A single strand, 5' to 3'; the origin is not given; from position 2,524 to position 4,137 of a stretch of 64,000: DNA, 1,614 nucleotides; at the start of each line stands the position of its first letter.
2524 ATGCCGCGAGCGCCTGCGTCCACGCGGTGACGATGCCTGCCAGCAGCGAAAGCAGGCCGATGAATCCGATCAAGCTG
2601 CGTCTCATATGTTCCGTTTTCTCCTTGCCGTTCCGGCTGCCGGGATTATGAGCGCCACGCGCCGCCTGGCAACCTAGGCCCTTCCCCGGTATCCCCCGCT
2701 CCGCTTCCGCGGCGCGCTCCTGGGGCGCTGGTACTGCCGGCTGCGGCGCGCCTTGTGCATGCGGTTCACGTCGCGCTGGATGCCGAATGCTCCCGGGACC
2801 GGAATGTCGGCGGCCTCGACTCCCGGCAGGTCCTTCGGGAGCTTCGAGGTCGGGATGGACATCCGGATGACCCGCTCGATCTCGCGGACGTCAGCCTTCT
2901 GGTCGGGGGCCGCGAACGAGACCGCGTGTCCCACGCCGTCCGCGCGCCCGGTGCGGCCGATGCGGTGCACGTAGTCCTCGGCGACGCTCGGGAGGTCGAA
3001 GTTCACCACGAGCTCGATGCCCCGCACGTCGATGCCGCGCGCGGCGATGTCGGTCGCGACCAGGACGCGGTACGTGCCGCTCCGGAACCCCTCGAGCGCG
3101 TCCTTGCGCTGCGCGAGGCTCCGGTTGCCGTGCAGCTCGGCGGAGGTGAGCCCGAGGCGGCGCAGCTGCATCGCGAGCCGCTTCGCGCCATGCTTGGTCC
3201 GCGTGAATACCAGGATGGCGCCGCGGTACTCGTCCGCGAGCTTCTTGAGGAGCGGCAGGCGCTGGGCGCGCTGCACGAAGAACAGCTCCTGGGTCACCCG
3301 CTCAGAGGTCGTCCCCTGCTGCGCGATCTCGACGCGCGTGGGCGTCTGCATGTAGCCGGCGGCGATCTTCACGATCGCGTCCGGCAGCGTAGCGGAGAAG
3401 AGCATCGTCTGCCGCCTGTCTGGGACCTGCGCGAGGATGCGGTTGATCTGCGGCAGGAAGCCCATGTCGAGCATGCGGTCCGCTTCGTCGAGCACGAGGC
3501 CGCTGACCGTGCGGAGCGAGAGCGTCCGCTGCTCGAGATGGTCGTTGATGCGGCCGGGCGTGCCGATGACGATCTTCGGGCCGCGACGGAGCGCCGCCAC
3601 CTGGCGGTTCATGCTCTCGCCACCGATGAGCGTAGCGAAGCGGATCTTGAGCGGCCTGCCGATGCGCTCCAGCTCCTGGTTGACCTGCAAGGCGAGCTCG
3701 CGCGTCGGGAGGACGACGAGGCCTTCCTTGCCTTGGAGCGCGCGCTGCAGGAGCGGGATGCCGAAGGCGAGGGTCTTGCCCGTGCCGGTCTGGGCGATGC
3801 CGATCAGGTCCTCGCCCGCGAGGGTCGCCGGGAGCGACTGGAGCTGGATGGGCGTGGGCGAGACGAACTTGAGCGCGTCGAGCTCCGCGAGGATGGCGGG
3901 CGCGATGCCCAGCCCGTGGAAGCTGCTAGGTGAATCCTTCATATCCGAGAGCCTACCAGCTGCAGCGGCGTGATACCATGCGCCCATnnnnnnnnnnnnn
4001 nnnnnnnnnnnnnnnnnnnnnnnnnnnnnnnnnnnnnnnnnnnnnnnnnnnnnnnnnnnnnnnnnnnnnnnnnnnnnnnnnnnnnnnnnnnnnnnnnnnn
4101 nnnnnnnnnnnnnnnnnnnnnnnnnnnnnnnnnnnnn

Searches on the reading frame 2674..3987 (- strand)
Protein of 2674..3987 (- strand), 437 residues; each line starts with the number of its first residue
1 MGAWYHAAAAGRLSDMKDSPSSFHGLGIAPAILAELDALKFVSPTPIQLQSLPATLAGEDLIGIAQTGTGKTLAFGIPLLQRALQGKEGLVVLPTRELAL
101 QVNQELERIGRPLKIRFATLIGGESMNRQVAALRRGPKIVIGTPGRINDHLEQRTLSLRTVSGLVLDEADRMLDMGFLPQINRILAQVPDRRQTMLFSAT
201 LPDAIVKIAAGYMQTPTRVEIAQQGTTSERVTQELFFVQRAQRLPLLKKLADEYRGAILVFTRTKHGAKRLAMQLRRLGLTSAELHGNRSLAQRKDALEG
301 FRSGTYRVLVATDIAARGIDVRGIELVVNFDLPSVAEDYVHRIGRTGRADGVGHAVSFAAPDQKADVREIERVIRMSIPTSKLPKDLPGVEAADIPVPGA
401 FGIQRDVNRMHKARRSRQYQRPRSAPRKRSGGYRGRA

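Call 31: search_protein_families(library=pfam, proteins=[window:2674-3987:-], max_evalue=10)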
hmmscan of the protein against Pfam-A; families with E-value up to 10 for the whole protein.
window:2674-3987:- (437 aa): 4 families
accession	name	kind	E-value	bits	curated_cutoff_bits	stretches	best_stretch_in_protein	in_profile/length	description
PF00270.35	DEAD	-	9.3e-49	165.8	26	1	45-205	1-164/167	DEAD/DEAH box helicase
PF00271.37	Helicase_C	-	2.4e-27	95.8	23.5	1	247-349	6-109/110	Helicase conserved C-terminal domain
PF04851.21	ResIII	-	5.2e-06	26.9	22.5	1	65-201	30-162/164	Type III restriction enzyme, res subunit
PF07517.20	SecA_DEAD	-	0.032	13.9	24.6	1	47-118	79-150/290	SecA DEAD-like domain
